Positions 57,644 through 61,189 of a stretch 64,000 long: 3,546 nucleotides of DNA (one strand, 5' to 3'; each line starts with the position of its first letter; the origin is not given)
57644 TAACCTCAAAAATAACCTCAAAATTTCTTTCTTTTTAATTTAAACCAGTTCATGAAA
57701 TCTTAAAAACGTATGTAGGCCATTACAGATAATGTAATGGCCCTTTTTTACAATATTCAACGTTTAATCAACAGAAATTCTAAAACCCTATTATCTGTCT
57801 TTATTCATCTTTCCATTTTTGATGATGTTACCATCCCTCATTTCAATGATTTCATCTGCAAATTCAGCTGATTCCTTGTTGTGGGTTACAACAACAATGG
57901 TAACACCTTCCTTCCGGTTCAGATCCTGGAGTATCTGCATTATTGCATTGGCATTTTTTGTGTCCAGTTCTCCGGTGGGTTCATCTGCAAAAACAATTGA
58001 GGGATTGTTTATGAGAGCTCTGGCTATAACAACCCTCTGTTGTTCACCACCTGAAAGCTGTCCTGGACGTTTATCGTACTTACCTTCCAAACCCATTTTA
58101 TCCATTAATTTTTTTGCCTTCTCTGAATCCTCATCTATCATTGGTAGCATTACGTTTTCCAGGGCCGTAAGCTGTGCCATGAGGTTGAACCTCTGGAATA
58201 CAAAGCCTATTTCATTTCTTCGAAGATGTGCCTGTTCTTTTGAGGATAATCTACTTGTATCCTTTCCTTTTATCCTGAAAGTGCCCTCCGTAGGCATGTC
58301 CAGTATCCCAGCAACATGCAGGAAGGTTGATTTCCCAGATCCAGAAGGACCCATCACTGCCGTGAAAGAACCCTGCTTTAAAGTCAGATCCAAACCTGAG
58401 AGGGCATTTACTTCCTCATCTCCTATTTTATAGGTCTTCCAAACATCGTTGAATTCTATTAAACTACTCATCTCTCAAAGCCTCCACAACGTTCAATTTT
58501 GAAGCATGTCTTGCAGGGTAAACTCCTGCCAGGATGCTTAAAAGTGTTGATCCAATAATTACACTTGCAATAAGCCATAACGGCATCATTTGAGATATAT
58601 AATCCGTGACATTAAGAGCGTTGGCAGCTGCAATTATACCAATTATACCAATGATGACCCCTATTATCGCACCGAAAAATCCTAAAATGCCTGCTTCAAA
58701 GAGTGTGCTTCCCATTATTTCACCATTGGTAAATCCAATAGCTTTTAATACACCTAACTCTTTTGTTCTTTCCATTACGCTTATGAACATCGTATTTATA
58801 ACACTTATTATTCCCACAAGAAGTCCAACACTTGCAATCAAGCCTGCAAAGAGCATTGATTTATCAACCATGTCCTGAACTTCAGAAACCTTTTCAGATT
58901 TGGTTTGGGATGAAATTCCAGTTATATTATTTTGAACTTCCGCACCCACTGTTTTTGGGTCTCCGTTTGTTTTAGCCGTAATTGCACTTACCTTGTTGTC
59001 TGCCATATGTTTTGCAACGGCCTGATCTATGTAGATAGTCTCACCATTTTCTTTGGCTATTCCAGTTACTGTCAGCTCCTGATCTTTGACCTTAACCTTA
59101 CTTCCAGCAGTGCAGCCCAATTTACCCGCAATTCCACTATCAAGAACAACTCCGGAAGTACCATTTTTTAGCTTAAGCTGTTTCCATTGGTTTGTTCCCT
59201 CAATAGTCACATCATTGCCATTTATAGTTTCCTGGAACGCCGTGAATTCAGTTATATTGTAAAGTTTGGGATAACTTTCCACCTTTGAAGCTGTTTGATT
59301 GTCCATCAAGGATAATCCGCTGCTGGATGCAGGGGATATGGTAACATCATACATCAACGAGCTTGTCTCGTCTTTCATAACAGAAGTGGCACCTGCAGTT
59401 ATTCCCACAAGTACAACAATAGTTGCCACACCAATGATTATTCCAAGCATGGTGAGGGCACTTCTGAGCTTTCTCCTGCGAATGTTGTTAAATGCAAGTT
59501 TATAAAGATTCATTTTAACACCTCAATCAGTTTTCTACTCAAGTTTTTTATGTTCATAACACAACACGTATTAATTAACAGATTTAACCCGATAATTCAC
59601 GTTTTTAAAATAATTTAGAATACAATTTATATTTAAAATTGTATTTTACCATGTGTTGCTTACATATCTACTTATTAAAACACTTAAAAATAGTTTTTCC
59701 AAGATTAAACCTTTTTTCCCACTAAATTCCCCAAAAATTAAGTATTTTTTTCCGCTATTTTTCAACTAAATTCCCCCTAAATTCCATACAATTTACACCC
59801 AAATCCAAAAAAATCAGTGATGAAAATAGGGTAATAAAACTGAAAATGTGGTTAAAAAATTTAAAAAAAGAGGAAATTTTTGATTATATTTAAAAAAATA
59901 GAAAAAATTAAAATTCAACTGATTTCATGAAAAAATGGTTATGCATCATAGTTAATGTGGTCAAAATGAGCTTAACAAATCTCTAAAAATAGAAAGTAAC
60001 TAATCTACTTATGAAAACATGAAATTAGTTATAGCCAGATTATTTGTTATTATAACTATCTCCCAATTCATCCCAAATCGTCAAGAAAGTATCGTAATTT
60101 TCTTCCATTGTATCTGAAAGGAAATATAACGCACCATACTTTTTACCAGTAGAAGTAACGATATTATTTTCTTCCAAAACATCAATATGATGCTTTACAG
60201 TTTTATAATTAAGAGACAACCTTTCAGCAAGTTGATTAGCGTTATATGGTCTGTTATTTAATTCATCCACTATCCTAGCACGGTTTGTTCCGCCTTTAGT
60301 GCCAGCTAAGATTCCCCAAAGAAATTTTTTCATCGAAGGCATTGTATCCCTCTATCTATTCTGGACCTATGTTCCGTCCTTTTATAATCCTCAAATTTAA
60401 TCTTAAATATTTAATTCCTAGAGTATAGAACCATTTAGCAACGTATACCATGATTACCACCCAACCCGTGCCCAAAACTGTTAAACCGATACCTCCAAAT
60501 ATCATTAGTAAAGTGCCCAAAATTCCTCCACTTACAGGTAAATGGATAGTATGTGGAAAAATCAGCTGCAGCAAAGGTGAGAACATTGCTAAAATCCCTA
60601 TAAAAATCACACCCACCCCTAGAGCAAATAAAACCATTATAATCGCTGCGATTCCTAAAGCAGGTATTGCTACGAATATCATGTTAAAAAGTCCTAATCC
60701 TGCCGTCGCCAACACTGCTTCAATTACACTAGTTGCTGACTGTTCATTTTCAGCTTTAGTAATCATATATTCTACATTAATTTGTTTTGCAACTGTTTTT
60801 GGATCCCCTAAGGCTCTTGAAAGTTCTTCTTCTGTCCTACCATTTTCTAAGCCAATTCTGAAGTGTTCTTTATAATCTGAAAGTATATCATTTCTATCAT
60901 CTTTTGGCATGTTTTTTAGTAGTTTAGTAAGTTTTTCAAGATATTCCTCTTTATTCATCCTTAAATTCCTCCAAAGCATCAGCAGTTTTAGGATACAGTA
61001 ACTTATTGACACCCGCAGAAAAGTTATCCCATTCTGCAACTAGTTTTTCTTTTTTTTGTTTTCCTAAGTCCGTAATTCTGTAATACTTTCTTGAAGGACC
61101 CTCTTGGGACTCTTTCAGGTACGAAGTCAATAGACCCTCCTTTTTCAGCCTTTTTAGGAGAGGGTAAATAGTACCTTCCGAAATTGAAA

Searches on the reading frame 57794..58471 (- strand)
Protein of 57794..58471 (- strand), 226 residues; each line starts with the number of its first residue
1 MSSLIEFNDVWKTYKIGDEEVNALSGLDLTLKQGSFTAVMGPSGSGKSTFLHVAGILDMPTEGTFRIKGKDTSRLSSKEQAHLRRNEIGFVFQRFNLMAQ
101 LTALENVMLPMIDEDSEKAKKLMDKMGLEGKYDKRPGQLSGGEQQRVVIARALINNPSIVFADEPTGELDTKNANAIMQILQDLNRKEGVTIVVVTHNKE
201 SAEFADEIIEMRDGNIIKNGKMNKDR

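Call 81: search_protein_families(library=pfam, proteins=[window:57794-58471:-], max_evalue=0.001)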
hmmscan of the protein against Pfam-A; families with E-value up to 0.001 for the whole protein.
window:57794-58471:- (226 aa): 7 families
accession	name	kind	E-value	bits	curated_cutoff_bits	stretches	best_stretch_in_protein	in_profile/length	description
PF00005.33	ABC_tran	-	7.6e-34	117.7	25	1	24-166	1-136/137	ABC transporter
PF02463.25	SMC_N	-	6e-09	36.1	40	1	34-212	24-212/220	RecF/RecN/SMC N terminal domain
PF13304.12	AAA_21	-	1.2e-06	29.3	27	0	148-198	248-299/304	AAA domain, putative AbiEii toxin, Type IV TA system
PF13481.12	AAA_25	-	0.0005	20.2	27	0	30-51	29-50/195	AAA domain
PF20703.3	nSTAND1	-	0.00084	19.5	27.1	1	30-61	29-59/379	Novel STAND NTPase 1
PF13555.12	AAA_29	-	0.00084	19.5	27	0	30-51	18-39/61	P-loop containing region of AAA domain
PF25199.1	nSTAND_NTPase5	-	0.00087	19.6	34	0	29-52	36-59/145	Novel STAND NTPase 5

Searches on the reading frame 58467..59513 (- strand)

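Call 26: search_protein_families(library=pfam, proteins=[window:58467-59513:-], max_evalue=0.001)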
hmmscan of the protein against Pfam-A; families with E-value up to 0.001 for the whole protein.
window:58467-59513:- (349 aa): 2 families
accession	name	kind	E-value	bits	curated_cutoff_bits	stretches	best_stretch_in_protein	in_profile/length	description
PF02687.27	FtsX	-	7.9e-19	68.3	25.5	1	225-342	2-120/120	FtsX-like permease C-terminal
PF12704.14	MacB_PCD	-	1e-17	65.5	27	1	18-194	1-205/207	MacB-like periplasmic core domain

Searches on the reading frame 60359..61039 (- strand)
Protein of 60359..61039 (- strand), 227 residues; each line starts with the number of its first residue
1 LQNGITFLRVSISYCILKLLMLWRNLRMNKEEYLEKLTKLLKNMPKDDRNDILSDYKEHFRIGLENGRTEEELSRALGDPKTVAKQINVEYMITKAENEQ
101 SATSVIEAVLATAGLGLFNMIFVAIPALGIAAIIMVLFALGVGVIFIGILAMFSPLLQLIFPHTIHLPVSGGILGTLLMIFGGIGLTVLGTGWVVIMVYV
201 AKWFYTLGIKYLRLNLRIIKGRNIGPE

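Call 81: search_protein_families(library=pfam, proteins=[window:60359-61039:-], max_evalue=0.001)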
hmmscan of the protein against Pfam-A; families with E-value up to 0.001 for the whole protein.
window:60359-61039:- (227 aa): 1 family
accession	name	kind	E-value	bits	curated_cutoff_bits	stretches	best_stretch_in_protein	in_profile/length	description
PF22564.2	HAAS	-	3.7e-15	56.4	27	1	32-86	1-55/55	HAAS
